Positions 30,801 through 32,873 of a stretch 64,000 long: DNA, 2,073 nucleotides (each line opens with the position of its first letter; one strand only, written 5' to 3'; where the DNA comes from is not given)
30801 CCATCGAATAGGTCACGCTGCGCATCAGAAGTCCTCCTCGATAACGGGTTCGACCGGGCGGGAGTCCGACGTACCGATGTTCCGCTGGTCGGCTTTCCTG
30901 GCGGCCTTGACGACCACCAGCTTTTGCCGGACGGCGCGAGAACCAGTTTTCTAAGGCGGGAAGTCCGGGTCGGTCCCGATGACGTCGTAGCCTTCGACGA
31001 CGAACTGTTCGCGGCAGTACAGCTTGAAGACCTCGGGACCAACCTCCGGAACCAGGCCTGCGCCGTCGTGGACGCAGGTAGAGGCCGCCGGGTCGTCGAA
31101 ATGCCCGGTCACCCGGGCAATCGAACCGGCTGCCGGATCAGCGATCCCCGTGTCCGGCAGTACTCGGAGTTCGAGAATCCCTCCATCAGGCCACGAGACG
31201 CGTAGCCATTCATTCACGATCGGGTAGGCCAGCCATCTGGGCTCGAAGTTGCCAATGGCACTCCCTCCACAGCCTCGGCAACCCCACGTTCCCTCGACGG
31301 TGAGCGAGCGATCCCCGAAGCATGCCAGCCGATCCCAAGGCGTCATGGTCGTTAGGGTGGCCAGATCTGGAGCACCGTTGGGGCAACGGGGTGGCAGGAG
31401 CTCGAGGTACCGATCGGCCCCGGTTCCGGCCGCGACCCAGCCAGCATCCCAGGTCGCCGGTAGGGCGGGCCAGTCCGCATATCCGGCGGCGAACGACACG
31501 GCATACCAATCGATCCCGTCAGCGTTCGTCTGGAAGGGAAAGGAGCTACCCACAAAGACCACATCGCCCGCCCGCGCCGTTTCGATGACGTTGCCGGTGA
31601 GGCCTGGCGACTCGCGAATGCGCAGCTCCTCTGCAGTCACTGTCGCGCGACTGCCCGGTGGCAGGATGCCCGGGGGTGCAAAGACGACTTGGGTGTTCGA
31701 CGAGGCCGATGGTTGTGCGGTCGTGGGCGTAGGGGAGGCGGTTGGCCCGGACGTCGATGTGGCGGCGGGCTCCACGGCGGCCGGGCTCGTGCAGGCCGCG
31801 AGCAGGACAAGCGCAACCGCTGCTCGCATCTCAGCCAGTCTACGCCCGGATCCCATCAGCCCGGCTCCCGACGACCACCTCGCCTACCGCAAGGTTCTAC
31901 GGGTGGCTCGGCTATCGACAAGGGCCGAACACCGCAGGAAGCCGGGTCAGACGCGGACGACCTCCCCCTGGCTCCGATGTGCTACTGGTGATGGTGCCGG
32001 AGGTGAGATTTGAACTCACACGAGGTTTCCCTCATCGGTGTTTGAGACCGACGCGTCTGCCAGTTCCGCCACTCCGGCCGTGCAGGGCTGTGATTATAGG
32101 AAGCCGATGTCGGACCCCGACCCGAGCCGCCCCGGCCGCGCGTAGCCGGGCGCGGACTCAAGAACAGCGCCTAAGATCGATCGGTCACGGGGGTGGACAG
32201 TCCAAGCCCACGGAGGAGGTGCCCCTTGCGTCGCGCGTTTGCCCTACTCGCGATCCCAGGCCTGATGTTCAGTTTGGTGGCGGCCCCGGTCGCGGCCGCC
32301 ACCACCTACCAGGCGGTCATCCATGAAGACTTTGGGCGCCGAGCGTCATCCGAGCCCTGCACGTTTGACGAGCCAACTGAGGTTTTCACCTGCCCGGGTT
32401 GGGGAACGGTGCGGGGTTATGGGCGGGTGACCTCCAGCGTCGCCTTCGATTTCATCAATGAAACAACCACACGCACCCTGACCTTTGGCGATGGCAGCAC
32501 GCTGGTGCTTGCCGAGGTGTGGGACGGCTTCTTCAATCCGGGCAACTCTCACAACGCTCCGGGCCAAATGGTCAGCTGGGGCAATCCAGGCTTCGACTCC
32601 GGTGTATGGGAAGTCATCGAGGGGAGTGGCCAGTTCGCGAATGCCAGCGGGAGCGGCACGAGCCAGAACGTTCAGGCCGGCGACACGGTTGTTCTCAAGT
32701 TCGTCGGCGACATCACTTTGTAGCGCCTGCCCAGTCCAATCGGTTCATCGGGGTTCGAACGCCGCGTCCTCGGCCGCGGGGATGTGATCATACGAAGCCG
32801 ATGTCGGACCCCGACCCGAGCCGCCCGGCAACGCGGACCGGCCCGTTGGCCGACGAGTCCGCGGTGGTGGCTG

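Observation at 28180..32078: tRNA-Leu(CAA) with an exact 30-nt 3'-end direct repeat 3.8 kb away: an integrase-less islet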

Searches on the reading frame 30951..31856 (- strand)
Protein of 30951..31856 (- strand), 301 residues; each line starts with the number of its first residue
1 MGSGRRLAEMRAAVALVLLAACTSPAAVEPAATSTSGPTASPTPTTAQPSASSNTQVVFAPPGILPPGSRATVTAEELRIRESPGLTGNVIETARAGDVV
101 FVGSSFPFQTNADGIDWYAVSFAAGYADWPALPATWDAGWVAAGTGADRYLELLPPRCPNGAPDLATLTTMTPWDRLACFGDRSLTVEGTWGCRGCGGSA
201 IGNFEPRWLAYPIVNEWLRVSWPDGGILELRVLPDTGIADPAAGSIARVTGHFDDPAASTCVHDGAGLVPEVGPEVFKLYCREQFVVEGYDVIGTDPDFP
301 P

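Call 8: search_protein_families(library=pfam, proteins=[window:30954-31856:-], max_evalue=0.01)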
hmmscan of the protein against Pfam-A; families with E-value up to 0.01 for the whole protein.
window:30954-31856:- (301 aa): 1 family
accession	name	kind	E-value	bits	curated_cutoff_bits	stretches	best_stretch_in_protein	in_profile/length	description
PF08239.17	SH3_3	-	0.0085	16.7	27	0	77-126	2-44/54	Bacterial SH3 domain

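Call 24: find_homologous_proteins(query=window:30951-31856:-)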
Query window:30951-31856:- (301 aa): 174 proteins with E <= 0.001 among 8000 candidates; the best 120 are listed.
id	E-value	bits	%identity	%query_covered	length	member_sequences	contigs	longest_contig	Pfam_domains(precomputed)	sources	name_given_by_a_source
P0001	2.5e-123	429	95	68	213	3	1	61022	-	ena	-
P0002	7.3e-120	418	73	86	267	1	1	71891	-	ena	-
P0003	2.9e-115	403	57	99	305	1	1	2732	-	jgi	jgi:hypothetical protein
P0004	8.9e-90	319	66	68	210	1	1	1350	-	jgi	jgi:hypothetical protein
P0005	3.7e-85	304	57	78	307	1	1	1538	-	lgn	-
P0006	2.4e-77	278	55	80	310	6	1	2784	-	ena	-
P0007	2.4e-77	278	48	98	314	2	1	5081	-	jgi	jgi:hypothetical protein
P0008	7.3e-76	273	50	91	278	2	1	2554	-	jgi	jgi:hypothetical protein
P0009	1.1e-74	269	50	98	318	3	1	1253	-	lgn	-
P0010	8.1e-74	267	48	98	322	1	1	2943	-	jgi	jgi:hypothetical protein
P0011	9.1e-74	266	48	98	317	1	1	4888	-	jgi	jgi:hypothetical protein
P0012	6.1e-72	260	48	99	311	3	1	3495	-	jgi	jgi:hypothetical protein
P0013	1.7e-67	246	56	70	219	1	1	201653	-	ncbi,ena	-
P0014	8.7e-67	243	46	99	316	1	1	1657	-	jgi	-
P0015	4.4e-65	238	49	81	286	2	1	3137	-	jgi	-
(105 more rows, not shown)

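Call 25: find_encoding_contigs(protein=P0001, flank=10000, max_places=5)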
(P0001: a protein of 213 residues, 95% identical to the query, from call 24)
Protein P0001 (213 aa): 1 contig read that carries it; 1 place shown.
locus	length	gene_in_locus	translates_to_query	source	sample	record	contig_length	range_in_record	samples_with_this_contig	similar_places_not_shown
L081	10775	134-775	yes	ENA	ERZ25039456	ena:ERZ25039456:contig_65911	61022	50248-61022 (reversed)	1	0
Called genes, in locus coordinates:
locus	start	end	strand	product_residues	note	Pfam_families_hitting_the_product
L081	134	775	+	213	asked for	-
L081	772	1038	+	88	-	-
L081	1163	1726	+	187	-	PF01872:RibD_C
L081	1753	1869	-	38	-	PF02412:TSP_3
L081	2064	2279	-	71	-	-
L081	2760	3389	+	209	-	-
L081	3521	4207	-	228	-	PF00296:Bac_luciferase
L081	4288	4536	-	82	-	-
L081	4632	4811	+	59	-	-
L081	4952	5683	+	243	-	-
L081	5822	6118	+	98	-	PF10633:NPCBM_assoc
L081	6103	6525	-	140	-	-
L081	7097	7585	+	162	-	PF12679:ABC2_membrane_2 (weak)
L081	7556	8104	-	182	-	-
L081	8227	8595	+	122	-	-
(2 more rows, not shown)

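Call 26: find_encoding_contigs(protein=P0002, flank=10000, max_places=5)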
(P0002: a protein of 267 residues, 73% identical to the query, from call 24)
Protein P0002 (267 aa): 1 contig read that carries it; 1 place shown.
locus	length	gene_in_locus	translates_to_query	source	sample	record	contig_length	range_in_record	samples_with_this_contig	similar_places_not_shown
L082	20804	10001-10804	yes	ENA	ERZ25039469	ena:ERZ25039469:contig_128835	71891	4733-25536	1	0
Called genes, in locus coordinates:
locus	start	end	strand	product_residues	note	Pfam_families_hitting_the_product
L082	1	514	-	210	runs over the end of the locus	PF00476:DNA_pol_A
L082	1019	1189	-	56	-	-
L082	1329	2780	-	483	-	PF02739:5_3_exonuc_N, PF01367:5_3_exonuc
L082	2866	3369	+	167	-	PF00226:DnaJ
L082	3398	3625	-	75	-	-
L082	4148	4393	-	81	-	PF08281:Sigma70_r4_2, PF04545:Sigma70_r4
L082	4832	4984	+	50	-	-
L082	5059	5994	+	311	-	-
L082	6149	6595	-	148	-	-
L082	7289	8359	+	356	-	PF25852:DUF6242_C (faint)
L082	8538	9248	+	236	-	-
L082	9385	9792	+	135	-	PF00903:Glyoxalase, PF18029:Glyoxalase_6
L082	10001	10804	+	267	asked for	-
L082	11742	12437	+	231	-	PF01419:Jacalin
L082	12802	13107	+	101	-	-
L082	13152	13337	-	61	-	-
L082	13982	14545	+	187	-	-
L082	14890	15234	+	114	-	-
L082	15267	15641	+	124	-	-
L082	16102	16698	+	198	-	-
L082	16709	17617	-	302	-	PF00296:Bac_luciferase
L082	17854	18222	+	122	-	-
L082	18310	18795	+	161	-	-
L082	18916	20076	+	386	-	PF11614:FixG_C (faint), PF10633:NPCBM_assoc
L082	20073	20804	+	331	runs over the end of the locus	PF00005:ABC_tran, PF13304:AAA_21 (weak)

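Call 32: search_protein_families(library=pfam, proteins=[L082:5059-5991:+, L082:6149-6598:-, L082:6529-7278:-, L082:7058-8356:+, L082:8538-9245:+, L082:11601-12434:+, L082:12781-13770:-, L082:13982-14542:+, L082:14890-15231:+, L082:15267-15638:+], max_evalue=0.01)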
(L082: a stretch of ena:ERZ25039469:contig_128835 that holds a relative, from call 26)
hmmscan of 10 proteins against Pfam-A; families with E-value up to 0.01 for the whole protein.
L082:5059-5991:+ (311 aa): 0 families

L082:6149-6598:- (149 aa): 0 families

L082:6529-7278:- (249 aa): 0 families

L082:7058-8356:+ (433 aa): 0 families

L082:8538-9245:+ (236 aa): 5 families
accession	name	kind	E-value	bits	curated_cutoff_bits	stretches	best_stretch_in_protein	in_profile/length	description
PF13424.12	TPR_12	-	2.8e-05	24.6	30.1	1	148-188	35-77/77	Tetratricopeptide repeat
PF07883.17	Cupin_2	-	7.2e-05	22.9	27.2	1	59-109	17-67/70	Cupin domain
PF00515.34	TPR_1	-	0.00023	21.3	27.8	1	159-188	4-33/34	Tetratricopeptide repeat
PF14525.12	AraC_binding_2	-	0.00092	19.4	27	1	43-145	45-108/173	AraC-binding-like domain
PF07719.23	TPR_2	-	0.0013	19.2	27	1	158-188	3-33/34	Tetratricopeptide repeat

L082:11601-12434:+ (278 aa): 1 family
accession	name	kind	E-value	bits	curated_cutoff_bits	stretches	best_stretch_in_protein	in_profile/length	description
PF01419.22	Jacalin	-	2.2e-18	67.4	22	1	54-201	2-135/136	Jacalin-like lectin domain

L082:12781-13770:- (330 aa): 0 families

L082:13982-14542:+ (187 aa): 0 families

L082:14890-15231:+ (114 aa): 0 families

L082:15267-15638:+ (124 aa): 0 families

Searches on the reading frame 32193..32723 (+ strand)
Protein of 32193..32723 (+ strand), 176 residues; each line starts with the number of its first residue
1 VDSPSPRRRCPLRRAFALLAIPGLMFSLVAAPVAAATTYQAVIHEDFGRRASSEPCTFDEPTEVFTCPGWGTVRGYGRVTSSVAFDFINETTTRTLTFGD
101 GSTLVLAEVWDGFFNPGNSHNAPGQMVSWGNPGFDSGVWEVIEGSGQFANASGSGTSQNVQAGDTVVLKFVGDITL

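Call 8: search_protein_families(library=pfam, proteins=[window:32193-32720:+], max_evalue=0.01)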
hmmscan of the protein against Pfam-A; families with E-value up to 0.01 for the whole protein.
window:32193-32720:+ (176 aa): 0 families

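Call 62: find_homologous_proteins(query=window:32193-32723:+, max_evalue=0.00001)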
Query window:32193-32723:+ (176 aa): 33 proteins with E <= 0.00001 among 337 candidates.
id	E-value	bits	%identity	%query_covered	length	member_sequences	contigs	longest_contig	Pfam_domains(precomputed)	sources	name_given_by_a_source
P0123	1.2e-105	369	99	94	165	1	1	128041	-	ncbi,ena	-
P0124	4.4e-66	240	87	70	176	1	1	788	-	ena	-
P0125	3.7e-53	198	58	94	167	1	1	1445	-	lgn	-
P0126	1.9e-52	195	59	93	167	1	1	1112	-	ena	-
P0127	5.6e-51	191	57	94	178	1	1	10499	-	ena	-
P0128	2.5e-42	162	56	78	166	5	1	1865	-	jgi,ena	-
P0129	8.3e-42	161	59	78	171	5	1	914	-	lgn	-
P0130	1.2e-41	160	59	77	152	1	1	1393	-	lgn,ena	-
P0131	3.8e-41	159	52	93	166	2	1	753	-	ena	-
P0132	5.1e-41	158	55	78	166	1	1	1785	-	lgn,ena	-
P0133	1.0e-40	157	55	78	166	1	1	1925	-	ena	-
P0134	2.5e-40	156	55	78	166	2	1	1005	-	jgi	jgi:hypothetical protein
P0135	1.3e-39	154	53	94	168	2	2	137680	-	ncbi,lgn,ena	-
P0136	2.5e-39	153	50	91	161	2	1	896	-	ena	-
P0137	1.4e-38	150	52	80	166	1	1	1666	-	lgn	-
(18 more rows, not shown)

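Call 63: find_encoding_contigs(protein=P0123, flank=10000, max_places=6)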
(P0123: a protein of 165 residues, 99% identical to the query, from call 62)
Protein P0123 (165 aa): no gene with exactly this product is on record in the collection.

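Call 64: list_cluster_members(proteins=[P0123])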
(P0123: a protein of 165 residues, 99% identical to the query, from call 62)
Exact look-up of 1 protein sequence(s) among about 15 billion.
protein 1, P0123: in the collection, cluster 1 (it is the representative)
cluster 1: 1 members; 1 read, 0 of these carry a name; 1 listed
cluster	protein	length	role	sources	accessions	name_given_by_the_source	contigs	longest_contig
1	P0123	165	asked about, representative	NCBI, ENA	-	-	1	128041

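Call 65: find_encoding_contigs(protein=P0127, flank=6000, max_places=4)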
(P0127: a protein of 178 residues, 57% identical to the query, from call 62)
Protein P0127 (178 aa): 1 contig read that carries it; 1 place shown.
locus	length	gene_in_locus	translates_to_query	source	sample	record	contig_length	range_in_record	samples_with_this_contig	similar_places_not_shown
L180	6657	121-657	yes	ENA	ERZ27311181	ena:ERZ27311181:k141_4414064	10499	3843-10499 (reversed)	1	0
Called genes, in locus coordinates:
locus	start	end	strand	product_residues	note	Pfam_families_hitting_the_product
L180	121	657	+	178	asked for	-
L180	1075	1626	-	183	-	-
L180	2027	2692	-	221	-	PF13489:Methyltransf_23 (weak), PF08241:Methyltransf_11, PF08242:Methyltransf_12, PF13649:Methyltransf_25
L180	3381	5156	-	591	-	PF00211:Guanylate_cyc, PF07719:TPR_2 (faint)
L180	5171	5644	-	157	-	PF02311:AraC_binding (weak), PF07883:Cupin_2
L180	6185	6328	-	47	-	-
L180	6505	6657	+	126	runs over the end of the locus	PF01050:MannoseP_isomer (weak), PF07883:Cupin_2, PF02311:AraC_binding (weak)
